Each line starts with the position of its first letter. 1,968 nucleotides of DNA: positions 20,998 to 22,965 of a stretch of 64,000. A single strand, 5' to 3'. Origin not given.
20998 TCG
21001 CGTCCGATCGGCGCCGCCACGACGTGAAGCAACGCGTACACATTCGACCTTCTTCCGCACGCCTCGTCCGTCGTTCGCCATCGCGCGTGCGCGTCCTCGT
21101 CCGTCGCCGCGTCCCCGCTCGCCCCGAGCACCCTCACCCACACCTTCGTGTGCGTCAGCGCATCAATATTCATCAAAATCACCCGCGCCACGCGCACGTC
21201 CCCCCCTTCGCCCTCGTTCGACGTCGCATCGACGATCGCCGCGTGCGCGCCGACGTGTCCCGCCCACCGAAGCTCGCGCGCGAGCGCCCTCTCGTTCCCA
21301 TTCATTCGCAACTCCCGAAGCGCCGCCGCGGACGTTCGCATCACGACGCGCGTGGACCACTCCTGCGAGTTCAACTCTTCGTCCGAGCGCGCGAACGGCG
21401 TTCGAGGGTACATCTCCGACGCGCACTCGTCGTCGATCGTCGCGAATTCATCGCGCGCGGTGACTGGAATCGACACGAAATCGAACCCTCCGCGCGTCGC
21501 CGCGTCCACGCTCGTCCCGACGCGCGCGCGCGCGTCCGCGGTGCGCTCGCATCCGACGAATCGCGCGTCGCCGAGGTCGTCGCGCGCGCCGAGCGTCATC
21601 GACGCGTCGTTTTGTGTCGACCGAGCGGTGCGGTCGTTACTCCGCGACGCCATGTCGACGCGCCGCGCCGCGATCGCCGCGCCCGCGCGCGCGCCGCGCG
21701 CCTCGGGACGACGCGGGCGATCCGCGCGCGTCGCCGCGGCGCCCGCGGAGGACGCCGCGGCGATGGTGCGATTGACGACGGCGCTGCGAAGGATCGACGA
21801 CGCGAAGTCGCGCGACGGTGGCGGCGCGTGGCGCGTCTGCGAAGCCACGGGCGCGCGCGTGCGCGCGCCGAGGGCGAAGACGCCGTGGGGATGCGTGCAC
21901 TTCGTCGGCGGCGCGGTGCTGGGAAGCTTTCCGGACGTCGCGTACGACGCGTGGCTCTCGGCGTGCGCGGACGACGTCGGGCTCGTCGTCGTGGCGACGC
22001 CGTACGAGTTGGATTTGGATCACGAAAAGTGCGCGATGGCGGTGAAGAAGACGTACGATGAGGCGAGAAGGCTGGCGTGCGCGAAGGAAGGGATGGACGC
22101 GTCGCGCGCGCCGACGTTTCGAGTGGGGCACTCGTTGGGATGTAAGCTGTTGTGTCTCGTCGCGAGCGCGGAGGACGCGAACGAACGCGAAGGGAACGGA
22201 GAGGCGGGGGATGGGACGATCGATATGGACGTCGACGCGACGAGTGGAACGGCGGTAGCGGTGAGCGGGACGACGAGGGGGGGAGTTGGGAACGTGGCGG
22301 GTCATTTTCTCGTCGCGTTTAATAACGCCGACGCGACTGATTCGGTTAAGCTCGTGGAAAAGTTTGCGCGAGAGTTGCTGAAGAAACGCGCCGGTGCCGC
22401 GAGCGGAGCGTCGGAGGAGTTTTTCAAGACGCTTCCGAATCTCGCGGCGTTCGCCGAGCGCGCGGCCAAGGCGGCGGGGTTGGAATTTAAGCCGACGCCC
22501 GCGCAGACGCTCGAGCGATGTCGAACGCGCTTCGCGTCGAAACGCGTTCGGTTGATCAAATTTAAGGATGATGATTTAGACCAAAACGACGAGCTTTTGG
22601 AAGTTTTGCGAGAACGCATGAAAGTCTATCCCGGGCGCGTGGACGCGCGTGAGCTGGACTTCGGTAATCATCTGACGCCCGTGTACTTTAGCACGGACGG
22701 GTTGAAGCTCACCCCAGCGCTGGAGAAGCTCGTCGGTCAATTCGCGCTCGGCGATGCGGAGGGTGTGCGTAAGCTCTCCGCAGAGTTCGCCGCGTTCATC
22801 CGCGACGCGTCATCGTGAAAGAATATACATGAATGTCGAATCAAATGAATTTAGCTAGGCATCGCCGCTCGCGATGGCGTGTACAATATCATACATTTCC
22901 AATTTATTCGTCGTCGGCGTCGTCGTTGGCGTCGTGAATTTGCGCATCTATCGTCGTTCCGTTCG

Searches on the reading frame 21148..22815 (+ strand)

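Call 69: search_protein_families(library=pfam, proteins=[window:21148-22815:+], max_evalue=0.0001)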
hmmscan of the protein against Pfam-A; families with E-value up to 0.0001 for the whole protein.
window:21148-22815:+ (556 aa): 1 family
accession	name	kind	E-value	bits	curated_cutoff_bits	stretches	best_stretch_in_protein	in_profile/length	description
PF07082.17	DUF1350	-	2e-31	109.7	27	2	234-350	6-118/250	Protein of unknown function (DUF1350)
